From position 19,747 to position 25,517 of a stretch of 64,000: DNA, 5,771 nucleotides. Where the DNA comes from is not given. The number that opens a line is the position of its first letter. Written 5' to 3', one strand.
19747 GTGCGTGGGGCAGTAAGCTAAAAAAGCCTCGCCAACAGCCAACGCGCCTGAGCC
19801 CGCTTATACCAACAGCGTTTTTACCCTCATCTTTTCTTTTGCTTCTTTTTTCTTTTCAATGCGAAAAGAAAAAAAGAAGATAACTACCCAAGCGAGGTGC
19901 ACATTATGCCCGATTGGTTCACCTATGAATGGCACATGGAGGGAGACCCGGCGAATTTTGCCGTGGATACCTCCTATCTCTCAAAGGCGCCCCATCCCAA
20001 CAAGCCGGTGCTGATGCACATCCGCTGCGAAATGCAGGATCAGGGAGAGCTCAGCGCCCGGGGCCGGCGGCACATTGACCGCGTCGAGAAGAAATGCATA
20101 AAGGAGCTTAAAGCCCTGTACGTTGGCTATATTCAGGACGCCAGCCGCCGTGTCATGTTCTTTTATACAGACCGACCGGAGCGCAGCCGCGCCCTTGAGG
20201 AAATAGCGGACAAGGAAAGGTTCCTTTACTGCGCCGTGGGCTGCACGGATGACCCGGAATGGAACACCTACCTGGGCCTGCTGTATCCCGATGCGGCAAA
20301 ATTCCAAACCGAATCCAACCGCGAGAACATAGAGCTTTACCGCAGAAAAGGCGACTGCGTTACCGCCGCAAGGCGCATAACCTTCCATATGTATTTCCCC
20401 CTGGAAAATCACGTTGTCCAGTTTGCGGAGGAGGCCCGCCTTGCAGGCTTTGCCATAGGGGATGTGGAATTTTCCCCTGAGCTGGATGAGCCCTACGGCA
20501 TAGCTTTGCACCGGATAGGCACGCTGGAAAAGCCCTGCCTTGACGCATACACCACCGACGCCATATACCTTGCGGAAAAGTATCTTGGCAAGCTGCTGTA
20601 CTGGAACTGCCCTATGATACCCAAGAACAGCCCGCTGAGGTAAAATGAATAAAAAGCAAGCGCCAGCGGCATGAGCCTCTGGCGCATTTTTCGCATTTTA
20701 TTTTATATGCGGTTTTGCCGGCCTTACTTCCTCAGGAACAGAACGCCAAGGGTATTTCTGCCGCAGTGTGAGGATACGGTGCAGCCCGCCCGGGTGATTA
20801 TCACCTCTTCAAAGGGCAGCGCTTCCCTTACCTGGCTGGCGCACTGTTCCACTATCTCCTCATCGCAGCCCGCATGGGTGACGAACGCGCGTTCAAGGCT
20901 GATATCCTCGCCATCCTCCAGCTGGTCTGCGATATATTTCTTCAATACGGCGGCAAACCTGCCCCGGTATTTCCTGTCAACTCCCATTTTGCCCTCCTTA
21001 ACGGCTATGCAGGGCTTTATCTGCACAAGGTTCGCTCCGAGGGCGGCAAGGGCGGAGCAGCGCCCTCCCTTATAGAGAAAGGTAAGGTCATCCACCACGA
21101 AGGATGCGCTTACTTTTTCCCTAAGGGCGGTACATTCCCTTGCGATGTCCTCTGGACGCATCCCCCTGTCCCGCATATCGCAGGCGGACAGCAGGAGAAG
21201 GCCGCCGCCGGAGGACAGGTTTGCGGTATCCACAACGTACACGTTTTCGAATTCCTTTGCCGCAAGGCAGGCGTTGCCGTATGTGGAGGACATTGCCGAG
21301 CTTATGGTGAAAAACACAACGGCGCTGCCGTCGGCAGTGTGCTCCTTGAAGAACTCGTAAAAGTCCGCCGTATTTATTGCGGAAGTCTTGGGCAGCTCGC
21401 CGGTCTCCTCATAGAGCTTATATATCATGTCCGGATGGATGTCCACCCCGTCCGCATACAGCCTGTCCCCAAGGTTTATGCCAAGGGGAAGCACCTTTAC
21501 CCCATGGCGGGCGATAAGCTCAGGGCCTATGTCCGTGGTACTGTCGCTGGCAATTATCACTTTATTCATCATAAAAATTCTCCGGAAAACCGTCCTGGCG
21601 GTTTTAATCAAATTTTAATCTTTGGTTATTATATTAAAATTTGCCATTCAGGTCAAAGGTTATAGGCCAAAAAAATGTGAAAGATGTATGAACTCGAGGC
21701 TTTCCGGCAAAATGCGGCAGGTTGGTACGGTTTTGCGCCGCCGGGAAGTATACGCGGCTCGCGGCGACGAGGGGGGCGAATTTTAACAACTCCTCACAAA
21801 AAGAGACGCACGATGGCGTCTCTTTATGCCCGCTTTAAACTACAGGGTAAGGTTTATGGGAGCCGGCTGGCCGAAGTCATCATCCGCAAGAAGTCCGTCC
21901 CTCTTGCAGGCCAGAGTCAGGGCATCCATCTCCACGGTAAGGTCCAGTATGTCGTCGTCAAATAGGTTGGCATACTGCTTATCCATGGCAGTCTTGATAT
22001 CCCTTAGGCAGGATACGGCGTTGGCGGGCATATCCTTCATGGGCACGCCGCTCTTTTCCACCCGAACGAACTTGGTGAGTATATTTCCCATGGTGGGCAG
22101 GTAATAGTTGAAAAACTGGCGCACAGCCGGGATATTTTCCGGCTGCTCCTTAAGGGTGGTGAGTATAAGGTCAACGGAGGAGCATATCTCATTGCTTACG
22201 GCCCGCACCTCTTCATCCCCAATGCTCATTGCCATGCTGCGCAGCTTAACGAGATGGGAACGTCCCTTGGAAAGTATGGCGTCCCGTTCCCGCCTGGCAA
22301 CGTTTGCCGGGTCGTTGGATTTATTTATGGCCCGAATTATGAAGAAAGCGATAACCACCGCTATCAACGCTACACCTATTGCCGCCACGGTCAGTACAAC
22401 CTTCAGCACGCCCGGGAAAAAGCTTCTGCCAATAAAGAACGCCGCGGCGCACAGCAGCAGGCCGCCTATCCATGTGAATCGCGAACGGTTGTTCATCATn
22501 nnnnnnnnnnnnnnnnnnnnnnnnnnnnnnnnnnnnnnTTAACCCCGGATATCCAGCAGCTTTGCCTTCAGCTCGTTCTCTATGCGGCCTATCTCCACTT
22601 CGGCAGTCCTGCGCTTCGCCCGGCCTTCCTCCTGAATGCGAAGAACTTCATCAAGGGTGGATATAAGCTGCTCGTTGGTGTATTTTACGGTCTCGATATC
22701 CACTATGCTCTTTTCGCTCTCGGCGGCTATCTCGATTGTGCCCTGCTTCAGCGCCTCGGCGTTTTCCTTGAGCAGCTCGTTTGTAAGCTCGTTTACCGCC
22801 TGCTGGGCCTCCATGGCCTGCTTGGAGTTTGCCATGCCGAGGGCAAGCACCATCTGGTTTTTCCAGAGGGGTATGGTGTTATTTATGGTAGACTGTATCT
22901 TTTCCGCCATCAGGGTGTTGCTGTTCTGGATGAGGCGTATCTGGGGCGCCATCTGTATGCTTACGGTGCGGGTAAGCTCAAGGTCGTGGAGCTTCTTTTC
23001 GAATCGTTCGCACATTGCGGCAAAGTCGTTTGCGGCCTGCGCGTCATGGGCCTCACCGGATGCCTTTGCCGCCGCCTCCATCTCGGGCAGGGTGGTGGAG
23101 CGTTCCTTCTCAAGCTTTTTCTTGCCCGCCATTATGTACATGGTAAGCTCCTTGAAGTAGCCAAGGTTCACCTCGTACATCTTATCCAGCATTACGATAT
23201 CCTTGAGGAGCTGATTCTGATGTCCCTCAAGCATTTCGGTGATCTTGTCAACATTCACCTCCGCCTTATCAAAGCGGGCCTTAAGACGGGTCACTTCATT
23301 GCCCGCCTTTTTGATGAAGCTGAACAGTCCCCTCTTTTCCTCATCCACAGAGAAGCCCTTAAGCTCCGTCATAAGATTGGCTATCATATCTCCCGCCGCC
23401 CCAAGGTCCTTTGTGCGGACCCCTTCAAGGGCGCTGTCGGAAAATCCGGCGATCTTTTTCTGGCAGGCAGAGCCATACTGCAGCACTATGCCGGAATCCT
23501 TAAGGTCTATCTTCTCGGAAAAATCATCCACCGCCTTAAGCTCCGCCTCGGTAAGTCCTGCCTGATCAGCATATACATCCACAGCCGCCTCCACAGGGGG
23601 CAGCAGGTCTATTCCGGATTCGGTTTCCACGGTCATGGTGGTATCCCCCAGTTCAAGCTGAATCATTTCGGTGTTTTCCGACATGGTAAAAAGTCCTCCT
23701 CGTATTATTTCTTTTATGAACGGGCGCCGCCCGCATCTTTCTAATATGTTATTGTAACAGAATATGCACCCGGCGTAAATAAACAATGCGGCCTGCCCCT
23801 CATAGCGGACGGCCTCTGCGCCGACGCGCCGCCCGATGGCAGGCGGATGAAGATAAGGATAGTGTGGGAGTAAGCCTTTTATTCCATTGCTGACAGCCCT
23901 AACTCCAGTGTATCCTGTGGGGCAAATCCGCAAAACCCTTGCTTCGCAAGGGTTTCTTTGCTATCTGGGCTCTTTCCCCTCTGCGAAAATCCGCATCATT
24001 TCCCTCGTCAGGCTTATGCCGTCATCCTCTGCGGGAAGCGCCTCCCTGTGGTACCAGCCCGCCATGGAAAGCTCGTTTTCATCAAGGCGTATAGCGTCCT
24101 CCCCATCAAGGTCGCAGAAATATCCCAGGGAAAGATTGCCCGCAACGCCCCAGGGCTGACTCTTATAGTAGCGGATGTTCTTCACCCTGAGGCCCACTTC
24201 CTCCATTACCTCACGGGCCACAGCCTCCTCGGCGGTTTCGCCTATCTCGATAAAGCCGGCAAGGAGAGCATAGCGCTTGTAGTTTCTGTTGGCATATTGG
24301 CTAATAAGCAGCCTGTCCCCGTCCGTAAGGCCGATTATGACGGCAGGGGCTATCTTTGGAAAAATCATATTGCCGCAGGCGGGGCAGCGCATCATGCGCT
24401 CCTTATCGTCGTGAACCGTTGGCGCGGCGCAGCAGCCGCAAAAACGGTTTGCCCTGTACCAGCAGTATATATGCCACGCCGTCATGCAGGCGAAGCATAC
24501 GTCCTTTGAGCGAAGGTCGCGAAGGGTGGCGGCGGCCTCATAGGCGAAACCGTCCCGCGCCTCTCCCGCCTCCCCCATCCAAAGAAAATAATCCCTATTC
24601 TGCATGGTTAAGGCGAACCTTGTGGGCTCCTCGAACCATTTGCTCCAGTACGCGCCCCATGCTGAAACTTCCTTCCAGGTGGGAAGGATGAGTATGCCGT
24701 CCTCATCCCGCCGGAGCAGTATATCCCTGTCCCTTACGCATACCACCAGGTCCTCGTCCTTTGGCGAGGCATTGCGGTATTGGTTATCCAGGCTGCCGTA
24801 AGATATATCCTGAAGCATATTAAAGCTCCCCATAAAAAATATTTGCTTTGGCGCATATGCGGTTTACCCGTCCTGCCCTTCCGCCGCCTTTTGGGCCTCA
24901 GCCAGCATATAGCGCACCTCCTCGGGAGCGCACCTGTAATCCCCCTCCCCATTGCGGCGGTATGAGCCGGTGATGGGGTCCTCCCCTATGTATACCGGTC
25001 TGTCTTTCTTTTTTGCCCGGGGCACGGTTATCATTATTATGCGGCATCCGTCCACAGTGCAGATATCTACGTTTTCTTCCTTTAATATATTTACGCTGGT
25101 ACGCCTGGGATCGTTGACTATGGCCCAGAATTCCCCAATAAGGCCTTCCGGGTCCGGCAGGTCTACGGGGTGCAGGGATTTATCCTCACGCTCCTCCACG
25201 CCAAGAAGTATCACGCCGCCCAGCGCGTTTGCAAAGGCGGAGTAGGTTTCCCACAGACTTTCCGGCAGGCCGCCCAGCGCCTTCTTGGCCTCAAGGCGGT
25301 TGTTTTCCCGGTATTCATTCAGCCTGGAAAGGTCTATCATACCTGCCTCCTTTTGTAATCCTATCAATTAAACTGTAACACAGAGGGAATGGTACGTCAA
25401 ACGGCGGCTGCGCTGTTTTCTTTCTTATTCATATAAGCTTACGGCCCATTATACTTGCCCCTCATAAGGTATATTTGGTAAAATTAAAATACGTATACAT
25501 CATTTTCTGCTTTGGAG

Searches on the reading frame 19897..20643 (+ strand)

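Call 82: search_protein_families(library=pfam, proteins=[window:19897-20643:+], max_evalue=0.00001)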
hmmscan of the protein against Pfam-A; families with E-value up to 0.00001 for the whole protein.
window:19897-20643:+ (248 aa): 2 families
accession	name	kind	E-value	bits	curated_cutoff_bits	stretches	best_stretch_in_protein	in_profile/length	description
PF05117.17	DUF695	-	2.2e-17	64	23.1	1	6-130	2-134/134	Family of unknown function (DUF695)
PF06877.16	RraB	-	5.5e-12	46.6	23.3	1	139-238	2-102/102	Regulator of ribonuclease activity B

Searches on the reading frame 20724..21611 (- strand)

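Call 82: search_protein_families(library=pfam, proteins=[window:20724-21611:-], max_evalue=0.00001)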
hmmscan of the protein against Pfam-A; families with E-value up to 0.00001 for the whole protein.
window:20724-21611:- (295 aa): 1 family
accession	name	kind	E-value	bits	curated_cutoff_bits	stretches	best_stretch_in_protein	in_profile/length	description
PF02645.21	DegV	-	9.9e-67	225.6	27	1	18-294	2-279/280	Uncharacterised protein, DegV family COG1307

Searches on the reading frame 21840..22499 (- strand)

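Call 82: search_protein_families(library=pfam, proteins=[window:21840-22499:-], max_evalue=0.00001)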
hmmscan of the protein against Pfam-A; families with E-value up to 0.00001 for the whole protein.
window:21840-22499:- (219 aa): 1 family
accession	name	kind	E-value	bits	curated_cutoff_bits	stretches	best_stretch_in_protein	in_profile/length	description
PF10112.14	Halogen_Hydrol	-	9.7e-23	81.6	29.8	1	16-193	7-190/191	5-bromo-4-chloroindolyl phosphate hydrolysis protein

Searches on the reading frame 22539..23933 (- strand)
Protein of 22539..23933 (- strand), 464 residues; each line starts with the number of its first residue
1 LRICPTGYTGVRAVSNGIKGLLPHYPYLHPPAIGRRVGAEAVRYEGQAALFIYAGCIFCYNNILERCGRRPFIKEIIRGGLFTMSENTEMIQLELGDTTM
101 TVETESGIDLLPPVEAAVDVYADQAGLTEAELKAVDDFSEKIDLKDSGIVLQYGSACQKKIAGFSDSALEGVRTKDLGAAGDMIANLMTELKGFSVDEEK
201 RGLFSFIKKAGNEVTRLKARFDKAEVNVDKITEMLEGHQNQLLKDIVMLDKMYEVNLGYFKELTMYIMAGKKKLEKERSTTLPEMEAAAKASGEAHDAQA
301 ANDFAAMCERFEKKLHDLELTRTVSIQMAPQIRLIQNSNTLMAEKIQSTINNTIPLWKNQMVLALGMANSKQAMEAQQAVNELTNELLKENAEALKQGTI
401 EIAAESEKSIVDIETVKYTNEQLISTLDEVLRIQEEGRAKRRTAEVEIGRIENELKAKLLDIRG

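Call 82: search_protein_families(library=pfam, proteins=[window:22539-23933:-], max_evalue=0.00001)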
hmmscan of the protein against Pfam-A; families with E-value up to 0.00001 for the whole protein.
window:22539-23933:- (464 aa): 1 family
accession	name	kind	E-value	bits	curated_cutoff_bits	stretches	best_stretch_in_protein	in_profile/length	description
PF05816.16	TelA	-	8.4e-123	410.1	30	1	135-460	1-331/332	Toxic anion resistance protein (TelA)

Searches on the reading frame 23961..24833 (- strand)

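Call 82: search_protein_families(library=pfam, proteins=[window:23961-24833:-], max_evalue=0.00001)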
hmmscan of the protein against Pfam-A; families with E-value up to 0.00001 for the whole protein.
window:23961-24833:- (290 aa): 2 families
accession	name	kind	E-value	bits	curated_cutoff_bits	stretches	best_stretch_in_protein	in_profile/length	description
PF00293.34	NUDIX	-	1.3e-17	64.5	21.1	1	163-270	4-121/134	NUDIX domain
PF09297.16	Zn_ribbon_NUD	-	1.4e-09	37.9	24.8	1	127-158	1-32/32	NADH pyrophosphatase zinc ribbon domain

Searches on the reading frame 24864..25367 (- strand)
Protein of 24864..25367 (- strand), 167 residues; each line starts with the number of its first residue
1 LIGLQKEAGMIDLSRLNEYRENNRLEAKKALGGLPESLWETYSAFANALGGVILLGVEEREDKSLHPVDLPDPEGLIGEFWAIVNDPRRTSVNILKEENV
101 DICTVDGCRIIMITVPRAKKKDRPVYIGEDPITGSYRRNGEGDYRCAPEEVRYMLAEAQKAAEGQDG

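Call 82: search_protein_families(library=pfam, proteins=[window:24864-25367:-], max_evalue=0.00001)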
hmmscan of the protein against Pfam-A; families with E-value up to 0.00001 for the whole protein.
window:24864-25367:- (167 aa): 1 family
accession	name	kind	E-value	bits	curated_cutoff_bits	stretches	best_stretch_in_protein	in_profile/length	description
PF04326.19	SLFN_AlbA_2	-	9.2e-10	39.5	25.3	1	21-146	1-117/118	Schlafen, AlbA_2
